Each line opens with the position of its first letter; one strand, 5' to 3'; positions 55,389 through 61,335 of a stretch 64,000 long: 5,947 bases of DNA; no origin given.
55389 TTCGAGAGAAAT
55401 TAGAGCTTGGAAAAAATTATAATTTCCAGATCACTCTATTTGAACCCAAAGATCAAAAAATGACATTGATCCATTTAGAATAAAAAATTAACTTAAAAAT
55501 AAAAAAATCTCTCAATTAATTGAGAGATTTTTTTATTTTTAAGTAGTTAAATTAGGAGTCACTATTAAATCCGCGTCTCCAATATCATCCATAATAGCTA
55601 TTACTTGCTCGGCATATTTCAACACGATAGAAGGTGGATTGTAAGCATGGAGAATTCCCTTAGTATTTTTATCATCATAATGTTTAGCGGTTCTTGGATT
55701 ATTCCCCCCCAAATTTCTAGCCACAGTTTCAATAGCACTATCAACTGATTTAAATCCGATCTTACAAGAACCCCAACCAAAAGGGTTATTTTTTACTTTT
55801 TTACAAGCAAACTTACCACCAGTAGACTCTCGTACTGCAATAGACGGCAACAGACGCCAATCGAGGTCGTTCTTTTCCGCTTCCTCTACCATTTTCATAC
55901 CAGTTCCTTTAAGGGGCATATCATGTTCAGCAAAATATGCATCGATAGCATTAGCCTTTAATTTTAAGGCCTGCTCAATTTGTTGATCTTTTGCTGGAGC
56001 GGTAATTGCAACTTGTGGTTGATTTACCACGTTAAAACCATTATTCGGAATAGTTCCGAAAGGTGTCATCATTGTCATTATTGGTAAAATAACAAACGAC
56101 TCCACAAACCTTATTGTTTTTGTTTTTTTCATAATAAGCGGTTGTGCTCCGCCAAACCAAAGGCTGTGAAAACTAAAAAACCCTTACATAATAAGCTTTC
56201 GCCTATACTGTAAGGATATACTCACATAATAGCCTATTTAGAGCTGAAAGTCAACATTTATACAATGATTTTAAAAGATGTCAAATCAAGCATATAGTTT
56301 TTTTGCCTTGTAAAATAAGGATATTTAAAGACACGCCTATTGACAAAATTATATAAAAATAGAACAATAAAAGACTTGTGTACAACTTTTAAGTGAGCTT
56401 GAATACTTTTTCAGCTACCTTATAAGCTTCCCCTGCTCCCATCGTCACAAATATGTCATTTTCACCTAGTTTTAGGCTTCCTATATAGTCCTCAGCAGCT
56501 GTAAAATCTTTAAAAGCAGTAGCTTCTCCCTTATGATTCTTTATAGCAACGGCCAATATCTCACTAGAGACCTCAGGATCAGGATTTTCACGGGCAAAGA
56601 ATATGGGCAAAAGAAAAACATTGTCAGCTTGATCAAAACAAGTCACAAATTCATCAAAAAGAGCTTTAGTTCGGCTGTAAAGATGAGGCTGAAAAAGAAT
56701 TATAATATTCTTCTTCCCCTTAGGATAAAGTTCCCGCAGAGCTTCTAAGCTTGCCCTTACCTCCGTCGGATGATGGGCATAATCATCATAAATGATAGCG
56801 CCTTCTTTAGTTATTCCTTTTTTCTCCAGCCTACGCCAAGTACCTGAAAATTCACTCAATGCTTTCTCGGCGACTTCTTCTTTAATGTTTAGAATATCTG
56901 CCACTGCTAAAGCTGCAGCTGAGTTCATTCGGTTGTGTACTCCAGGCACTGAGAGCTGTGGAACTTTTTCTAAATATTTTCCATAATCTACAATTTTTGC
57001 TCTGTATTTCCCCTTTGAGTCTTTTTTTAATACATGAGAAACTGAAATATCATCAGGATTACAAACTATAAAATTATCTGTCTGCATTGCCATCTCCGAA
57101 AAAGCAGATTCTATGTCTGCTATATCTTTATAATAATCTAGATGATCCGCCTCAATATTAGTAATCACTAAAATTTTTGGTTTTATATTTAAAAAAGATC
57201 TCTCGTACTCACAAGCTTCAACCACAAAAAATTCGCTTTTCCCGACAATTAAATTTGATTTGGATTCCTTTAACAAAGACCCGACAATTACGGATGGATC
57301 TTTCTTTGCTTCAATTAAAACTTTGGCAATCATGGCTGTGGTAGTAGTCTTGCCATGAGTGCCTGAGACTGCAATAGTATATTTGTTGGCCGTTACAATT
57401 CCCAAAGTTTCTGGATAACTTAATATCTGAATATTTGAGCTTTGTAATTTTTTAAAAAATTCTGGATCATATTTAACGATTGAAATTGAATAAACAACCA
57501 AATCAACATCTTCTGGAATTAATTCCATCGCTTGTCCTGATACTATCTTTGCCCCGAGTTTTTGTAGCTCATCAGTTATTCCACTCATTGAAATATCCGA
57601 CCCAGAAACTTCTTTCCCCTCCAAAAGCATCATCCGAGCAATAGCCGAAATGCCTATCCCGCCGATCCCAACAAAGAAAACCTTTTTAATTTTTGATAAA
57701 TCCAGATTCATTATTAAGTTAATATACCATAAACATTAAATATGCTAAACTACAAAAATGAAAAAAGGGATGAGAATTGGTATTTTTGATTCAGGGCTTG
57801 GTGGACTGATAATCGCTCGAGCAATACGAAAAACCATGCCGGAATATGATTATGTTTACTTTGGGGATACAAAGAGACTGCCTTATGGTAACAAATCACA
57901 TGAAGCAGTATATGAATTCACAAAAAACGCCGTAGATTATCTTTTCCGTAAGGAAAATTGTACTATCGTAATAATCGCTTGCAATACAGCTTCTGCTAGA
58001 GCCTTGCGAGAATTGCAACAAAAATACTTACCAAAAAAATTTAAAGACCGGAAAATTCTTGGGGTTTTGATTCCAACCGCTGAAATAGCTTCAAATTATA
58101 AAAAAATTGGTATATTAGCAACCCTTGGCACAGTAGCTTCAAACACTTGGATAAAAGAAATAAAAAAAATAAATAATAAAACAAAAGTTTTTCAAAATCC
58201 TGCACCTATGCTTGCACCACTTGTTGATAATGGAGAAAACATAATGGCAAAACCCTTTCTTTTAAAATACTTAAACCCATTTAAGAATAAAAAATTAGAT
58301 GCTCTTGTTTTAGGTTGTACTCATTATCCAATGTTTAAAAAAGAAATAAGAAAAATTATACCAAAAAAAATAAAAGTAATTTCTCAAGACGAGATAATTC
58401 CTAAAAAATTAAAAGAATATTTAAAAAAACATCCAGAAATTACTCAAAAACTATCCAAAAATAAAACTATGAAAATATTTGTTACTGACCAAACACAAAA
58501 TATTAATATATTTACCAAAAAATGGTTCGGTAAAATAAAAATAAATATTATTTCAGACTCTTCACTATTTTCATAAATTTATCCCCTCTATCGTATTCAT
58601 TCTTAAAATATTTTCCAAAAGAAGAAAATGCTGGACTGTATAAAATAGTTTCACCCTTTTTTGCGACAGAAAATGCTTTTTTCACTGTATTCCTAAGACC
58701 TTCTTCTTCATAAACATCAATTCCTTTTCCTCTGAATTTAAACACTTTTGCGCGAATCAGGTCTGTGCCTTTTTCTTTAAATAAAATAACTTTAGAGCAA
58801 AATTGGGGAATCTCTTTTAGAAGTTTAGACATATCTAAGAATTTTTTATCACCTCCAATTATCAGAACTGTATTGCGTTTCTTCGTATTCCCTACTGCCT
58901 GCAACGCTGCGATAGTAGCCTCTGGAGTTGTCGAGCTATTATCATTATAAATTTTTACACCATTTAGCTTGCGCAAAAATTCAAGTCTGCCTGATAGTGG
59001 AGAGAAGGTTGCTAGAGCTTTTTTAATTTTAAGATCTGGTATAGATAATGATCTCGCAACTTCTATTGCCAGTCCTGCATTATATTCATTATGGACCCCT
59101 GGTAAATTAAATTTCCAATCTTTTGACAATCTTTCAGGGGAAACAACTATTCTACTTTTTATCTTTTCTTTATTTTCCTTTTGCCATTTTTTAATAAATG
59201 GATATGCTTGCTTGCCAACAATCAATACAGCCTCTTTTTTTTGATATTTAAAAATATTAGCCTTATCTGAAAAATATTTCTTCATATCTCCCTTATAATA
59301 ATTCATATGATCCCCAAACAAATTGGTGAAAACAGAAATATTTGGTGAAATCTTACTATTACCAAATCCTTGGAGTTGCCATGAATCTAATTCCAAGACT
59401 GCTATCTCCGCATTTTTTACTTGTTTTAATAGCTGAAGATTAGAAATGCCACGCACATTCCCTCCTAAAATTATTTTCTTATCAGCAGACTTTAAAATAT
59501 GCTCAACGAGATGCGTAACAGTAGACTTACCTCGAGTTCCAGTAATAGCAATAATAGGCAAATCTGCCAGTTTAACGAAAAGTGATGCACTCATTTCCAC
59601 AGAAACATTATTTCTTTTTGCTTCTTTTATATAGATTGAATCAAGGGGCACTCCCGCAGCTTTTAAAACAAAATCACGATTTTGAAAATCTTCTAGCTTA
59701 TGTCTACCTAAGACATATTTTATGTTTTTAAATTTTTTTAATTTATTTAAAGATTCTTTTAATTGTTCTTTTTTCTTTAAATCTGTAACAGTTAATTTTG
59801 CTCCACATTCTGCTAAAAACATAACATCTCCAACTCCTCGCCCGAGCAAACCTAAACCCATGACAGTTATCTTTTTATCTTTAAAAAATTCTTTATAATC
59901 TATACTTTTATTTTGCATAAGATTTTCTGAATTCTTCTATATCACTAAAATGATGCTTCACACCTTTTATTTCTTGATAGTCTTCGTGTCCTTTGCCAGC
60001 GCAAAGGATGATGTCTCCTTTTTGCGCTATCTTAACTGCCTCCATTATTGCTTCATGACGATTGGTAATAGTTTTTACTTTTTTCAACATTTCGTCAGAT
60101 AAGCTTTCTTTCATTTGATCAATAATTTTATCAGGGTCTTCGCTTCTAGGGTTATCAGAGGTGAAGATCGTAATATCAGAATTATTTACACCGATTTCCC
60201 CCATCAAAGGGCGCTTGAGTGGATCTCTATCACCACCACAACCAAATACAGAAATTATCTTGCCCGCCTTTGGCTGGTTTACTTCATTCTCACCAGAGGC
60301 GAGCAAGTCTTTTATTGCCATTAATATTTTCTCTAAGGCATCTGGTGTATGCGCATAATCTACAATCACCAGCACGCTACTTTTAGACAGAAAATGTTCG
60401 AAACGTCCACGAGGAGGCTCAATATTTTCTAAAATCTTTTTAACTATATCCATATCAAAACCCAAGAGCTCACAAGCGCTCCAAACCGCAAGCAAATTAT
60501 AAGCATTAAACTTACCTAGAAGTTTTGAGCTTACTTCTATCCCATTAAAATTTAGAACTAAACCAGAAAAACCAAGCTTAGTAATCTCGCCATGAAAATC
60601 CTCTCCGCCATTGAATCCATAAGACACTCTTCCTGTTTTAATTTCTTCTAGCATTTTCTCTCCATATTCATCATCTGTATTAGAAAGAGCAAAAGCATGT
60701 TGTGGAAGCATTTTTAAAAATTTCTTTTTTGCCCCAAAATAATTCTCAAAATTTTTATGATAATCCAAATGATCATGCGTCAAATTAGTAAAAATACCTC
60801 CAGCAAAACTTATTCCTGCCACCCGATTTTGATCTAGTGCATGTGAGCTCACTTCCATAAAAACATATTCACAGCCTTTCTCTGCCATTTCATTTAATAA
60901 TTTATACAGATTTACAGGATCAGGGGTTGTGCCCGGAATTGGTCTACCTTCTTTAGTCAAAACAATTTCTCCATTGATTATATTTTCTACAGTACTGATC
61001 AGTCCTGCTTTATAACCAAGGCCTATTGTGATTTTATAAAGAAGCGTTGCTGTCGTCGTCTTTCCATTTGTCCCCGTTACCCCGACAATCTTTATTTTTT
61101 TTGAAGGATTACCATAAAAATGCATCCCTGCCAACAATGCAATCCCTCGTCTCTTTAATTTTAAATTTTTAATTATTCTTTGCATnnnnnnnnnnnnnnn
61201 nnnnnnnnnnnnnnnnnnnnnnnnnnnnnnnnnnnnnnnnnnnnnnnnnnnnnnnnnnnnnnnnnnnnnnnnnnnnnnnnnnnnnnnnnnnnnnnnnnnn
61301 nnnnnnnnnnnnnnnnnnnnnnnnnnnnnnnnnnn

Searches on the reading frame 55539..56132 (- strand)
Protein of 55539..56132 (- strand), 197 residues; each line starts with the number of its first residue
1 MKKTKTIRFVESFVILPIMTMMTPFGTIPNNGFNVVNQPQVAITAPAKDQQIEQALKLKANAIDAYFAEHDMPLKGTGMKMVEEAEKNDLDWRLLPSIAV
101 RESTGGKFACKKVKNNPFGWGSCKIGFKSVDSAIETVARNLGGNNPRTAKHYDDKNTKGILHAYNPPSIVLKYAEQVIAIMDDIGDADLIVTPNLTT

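Call 29: search_protein_families(library=pfam, proteins=[window:55539-56132:-], max_evalue=0.01)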
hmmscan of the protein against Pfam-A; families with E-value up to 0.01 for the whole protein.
window:55539-56132:- (197 aa): 1 family
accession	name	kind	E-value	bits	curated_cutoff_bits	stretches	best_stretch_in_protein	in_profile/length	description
PF01832.25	Glucosaminidase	-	0.00014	23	30.2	1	81-184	4-121/123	Mannosyl-glycoprotein endo-beta-N-acetylglucosaminidase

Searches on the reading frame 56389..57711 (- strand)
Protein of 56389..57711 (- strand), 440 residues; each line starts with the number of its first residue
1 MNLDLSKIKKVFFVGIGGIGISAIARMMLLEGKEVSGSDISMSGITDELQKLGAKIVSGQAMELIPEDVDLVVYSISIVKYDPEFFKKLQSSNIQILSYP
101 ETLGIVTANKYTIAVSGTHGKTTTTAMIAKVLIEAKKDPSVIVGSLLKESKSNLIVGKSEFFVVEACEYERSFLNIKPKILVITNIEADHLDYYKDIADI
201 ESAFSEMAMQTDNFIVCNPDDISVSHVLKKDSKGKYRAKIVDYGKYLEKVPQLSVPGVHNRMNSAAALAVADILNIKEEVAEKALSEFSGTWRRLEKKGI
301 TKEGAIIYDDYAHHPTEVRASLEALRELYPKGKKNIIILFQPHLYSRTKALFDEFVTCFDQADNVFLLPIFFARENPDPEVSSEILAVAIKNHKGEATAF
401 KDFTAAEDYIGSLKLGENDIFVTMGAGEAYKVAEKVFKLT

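Call 29: search_protein_families(library=pfam, proteins=[window:56389-57711:-], max_evalue=0.01)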
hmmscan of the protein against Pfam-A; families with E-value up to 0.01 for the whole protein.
window:56389-57711:- (440 aa): 3 families
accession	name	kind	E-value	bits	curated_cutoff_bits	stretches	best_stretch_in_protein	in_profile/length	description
PF02875.26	Mur_ligase_C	-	4.5e-20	73.2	28.4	1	293-427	1-127/127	Mur ligase, glutamate ligase domain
PF08245.18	Mur_ligase_M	-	2.7e-18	67.1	24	1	115-245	1-147/200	Mur ligase middle domain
PF01225.30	Mur_ligase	-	2.2e-15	57.2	21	1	12-111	3-95/95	Mur ligase family, catalytic domain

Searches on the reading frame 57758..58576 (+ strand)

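Call 29: search_protein_families(library=pfam, proteins=[window:57758-58576:+], max_evalue=0.01)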
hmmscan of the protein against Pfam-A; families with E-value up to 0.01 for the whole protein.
window:57758-58576:+ (272 aa): 1 family
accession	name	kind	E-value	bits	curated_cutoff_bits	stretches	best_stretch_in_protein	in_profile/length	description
PF01177.27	Asp_Glu_race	-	6.4e-12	46.1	31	1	19-208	16-201/211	Asp/Glu/Hydantoin racemase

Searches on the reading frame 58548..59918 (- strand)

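Call 29: search_protein_families(library=pfam, proteins=[window:58548-59918:-], max_evalue=0.01)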
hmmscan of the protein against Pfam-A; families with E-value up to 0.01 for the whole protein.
window:58548-59918:- (456 aa): 3 families
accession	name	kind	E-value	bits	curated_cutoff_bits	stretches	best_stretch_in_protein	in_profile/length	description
PF08245.18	Mur_ligase_M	-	2.8e-23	83.3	24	1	125-253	1-142/200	Mur ligase middle domain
PF02875.26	Mur_ligase_C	-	1.3e-12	49.1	28.4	1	310-430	1-126/127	Mur ligase, glutamate ligase domain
PF21799.2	MurD-like_N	-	1.8e-08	35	27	1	15-107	1-86/88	Mur ligase MurD-like, N-terminal domain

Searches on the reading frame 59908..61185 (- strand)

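Call 29: search_protein_families(library=pfam, proteins=[window:59908-61185:-], max_evalue=0.01)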
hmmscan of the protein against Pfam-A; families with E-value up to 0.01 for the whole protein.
window:59908-61185:- (425 aa): 2 families
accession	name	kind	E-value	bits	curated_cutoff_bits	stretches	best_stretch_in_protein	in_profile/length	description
PF08245.18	Mur_ligase_M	-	1.3e-49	169.3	24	1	36-236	1-198/200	Mur ligase middle domain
PF02875.26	Mur_ligase_C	-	1.4e-29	103.9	28.4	1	260-399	1-127/127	Mur ligase, glutamate ligase domain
